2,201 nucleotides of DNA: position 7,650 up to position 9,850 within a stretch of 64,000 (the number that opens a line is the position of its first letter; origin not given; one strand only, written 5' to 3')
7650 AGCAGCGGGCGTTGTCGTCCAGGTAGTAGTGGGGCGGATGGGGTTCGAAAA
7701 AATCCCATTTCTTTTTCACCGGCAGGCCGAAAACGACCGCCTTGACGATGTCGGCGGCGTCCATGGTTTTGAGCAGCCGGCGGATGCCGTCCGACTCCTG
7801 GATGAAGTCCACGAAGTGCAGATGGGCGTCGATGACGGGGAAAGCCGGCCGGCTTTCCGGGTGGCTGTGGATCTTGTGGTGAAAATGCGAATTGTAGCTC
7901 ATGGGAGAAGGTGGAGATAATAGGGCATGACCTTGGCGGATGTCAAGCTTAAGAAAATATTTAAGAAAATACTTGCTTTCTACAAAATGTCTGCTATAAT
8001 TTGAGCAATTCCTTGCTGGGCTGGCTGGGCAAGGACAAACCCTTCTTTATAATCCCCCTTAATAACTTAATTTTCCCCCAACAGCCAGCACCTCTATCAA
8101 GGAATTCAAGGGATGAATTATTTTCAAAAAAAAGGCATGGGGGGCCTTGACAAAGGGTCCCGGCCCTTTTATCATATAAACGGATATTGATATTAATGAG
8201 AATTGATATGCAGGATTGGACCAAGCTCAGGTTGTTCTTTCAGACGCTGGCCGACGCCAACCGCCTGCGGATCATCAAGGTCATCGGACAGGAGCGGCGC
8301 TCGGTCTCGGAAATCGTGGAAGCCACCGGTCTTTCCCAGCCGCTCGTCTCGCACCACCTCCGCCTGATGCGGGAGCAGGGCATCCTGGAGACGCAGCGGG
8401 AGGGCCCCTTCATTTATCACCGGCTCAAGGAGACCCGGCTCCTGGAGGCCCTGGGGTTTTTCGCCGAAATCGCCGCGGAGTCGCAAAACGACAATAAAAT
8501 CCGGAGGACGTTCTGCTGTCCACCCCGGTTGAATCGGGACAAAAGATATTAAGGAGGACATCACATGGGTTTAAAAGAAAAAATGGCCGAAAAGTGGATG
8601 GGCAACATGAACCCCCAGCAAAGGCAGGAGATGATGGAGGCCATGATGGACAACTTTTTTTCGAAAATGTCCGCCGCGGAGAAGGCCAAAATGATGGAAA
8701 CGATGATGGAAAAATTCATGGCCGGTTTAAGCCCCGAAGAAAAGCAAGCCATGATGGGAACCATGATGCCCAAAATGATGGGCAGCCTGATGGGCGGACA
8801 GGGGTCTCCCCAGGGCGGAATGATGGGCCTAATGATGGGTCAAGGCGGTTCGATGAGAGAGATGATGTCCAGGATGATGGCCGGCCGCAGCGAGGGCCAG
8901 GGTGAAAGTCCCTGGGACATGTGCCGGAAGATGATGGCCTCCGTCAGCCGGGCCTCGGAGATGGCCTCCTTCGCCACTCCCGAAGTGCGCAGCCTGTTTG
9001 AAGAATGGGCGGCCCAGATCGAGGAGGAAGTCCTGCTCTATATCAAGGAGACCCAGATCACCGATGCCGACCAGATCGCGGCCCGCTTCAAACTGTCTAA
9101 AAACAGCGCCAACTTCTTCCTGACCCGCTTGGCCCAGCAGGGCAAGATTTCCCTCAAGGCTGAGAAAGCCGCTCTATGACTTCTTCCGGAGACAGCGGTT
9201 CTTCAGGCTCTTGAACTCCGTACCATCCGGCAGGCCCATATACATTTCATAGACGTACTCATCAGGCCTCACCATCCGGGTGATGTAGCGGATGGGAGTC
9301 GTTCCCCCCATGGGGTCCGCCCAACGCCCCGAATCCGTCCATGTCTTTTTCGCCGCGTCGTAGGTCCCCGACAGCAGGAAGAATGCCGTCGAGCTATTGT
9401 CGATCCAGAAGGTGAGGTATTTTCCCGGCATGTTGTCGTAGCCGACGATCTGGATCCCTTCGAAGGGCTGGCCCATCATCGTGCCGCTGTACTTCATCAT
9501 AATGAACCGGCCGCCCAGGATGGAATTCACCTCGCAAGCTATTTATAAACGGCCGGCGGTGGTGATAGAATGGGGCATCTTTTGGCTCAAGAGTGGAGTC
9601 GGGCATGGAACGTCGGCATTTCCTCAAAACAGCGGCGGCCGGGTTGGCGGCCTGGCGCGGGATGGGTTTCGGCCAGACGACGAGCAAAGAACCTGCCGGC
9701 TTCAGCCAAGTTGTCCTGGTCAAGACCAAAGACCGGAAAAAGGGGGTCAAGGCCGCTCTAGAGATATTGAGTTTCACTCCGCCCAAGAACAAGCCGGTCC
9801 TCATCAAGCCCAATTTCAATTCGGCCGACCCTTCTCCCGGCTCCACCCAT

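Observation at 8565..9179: Extremely methionine-rich cytoplasmic protein (MxxxMM tandem repeats) co-transcribed with an ArsR/SmtB metalloregulator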

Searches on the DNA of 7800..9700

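Call 106: search_rna_families(source=window, start=7800, end=9700, threshold=evalue, max_evalue=1)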
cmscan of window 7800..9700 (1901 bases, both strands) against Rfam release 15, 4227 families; matches with E-value up to 1: 1.
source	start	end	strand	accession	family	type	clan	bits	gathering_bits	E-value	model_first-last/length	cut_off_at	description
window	8013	8090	-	RF00632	sxy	Cis-reg;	-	22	70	0.91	1-104/104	no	sxy 5' UTR element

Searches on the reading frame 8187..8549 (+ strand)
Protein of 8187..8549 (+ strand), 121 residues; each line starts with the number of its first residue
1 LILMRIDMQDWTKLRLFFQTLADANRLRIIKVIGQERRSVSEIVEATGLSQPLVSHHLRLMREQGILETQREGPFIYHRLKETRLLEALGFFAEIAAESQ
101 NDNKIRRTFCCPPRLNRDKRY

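Call 3: search_protein_families(library=pfam, proteins=[window:8187-8549:+], max_evalue=1)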
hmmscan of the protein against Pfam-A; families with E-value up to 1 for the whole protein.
window:8187-8549:+ (121 aa): 23 families
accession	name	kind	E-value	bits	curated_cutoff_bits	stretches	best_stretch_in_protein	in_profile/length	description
PF01022.26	HTH_5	-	1.8e-13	50.6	22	1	24-68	2-46/47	Bacterial regulatory protein, arsR family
PF12840.13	HTH_20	-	8.1e-10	39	27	1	21-69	1-50/51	Helix-turn-helix domain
PF12802.13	MarR_2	-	5.5e-06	26.9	27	1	28-72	9-55/61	MarR family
PF09339.16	HTH_IclR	-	8.9e-06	25.8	22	1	27-70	6-51/52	IclR helix-turn-helix domain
PF13412.12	HTH_24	-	1.1e-05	25.3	21.9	1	23-68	2-48/48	Winged helix-turn-helix DNA-binding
PF24034.1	DUF7343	-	0.00056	20.1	27.6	1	41-73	22-54/62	Domain of unknown function (DUF7343)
PF01978.25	TrmB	-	0.0023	18.2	25.6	1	35-78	20-63/68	Sugar-specific transcriptional regulator TrmB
PF13518.12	HTH_28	-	0.005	17.3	25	1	36-73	11-50/52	Helix-turn-helix domain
PF08100.18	Dimerisation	-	0.0075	16.5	25.6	1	17-75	18-79/93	O-methyltransferase dimerisation domain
PF24270.1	HTH_Cmi2_C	-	0.024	15.3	27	1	29-72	80-123/125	Cmi2, C-terminal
PF24033.1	DUF7342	-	0.027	14.9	31.6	1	25-85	5-66/150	Family of unknown function (DUF7342)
PF25212.1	HVO_A0114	-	0.06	13.6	27.6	1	16-73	15-72/84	HVO_A0114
PF04814.19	HNF-1_N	-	0.063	14.2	29.7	1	33-59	130-156/175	Hepatocyte nuclear factor 1 (HNF-1), N terminus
PF17782.7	DprA_WH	-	0.063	13.8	22.9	1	23-58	11-46/61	DprA winged helix domain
PF21476.4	PF0610-like_N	-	0.068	13.9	33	1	26-59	3-36/50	PF0610-like, N-terminal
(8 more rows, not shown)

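Call 4: search_protein_families(library=ncbifam, proteins=[window:8187-8549:+], max_evalue=1)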
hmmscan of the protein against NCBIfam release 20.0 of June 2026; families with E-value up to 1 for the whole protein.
window:8187-8549:+ (121 aa): 15 families
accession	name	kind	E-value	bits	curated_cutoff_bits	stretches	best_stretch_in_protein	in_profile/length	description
NF045707.1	Dbac_1936_reg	equivalog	1.3e-24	86.1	115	1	15-98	8-91/99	ArsR/SmtB-type metalloregulator TsoR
NF033788.1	HTH_metalloreg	subfamily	3.7e-21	74.7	55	1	17-88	4-76/77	metalloregulator ArsR/SmtB family transcription factor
NF033789.1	repress_SdpR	subfamily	1.5e-14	53.7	100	1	18-94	2-78/79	autorepressor SdpR family transcription factor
NF040642.1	sulf_sens_BigR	equivalog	2.5e-11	43.5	155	1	17-85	13-84/95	sulfite-sensing transcriptional repressor BigR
NF041413.1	ArsR_Rv2640c_fam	equivalog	2.9e-09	37.3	155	1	10-89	28-109/118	Rv2640c family ArsR-like transcriptional regulator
NF007528.0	PRK10141.1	subfamily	3.9e-09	36.4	97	1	13-81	6-74/117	metalloregulator ArsR/SmtB family transcription factor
NF047906.1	CdPbTransRegCmtR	equivalog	4.7e-07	29.7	150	1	18-100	15-97/104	Cd(II)/Pb(II)-sensing metalloregulatory transcriptional regulator CmtR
NF053755.1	MsvR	equivalog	1.6e-06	28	220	1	22-70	11-59/236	transcriptional factor MsvR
NF052532.1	TransRegPagRBaca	equivalog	0.00039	20.5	170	1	17-91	20-94/99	transcriptional repressor PagR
NF053756.1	MreA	equivalog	0.0048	16.7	100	1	35-71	29-65/110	MreA family transcriptional regulator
NF053602.1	Phr_regulator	exception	0.0059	16.2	320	1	19-72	7-60/191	heat shock transcription regulator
TIGR01884.1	cas_HTH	subfamily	0.008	15.6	60.2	1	24-71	142-190/202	CRISPR-associated CARF protein Csa3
NF053610.1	Sso10a_fam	subfamily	0.013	15.5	60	1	28-71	9-51/64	Sso10a family chromatin protein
TIGR02944.1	suf_reg_Xantho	equivalog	0.068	13.6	110.65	1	31-71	19-59/130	SUF system Fe-S cluster assembly regulator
NF001978.0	PRK00767.1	equivalog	0.092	12.5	118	1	20-69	13-60/197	transcriptional regulator BetI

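Call 62: search_solved_structures(query=window:8208-8549:+, max_evalue=0.00001, show_alignments=3)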
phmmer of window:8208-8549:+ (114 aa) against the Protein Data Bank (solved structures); distinct sequences matched with E-value up to 0.00001: 17.
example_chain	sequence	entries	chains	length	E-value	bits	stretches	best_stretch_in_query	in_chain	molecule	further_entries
1r22_A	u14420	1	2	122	7.6e-11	45.6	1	7-79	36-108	Transcriptional repressor smtB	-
1r1t_A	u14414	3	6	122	3.9e-10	43.3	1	7-79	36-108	Transcriptional repressor smtB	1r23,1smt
6j0e_A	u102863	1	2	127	2.6e-09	40.7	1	10-77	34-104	Arsenic responsive repressor ArsR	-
8qkf_A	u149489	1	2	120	3.1e-09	40.4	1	12-80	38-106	ArsR family transcriptional regulator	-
4omy_A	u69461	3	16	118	9.1e-08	35.7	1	10-90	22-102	NolR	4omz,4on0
3pqj_A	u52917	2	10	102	9.9e-08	35.6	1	10-83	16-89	Biofilm growth-associated repressor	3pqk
4ggg_A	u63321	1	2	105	3e-07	34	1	9-77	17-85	Repressor protein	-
2kko_A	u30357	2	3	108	4.1e-07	33.6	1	12-79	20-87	POSSIBLE TRANSCRIPTIONAL REGULATORY PROTEIN (POSSIBLY ARSR-FAMILY) | Possible transcriptional regulatory arsR-family protein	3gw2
3jth_A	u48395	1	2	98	4.6e-07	33.5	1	5-78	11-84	Transcription activator HlyU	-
5znx_A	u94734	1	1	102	5.2e-07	33.3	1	5-78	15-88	Transcriptional activator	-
2kjb_A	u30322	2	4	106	6e-07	33.1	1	9-77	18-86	CzrA protein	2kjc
1r1u_A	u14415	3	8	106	6e-07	33.1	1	9-77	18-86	repressor protein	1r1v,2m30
6cdb_A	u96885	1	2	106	6.1e-07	33.1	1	9-77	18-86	ArsR family transcriptional regulator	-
6cda_A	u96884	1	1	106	8.3e-07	32.6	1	9-77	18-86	ArsR family transcriptional regulator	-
6jmi_A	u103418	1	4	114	1.9e-06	31.5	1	9-92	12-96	Uncharacterized HTH-type transcriptional regulator Rv0081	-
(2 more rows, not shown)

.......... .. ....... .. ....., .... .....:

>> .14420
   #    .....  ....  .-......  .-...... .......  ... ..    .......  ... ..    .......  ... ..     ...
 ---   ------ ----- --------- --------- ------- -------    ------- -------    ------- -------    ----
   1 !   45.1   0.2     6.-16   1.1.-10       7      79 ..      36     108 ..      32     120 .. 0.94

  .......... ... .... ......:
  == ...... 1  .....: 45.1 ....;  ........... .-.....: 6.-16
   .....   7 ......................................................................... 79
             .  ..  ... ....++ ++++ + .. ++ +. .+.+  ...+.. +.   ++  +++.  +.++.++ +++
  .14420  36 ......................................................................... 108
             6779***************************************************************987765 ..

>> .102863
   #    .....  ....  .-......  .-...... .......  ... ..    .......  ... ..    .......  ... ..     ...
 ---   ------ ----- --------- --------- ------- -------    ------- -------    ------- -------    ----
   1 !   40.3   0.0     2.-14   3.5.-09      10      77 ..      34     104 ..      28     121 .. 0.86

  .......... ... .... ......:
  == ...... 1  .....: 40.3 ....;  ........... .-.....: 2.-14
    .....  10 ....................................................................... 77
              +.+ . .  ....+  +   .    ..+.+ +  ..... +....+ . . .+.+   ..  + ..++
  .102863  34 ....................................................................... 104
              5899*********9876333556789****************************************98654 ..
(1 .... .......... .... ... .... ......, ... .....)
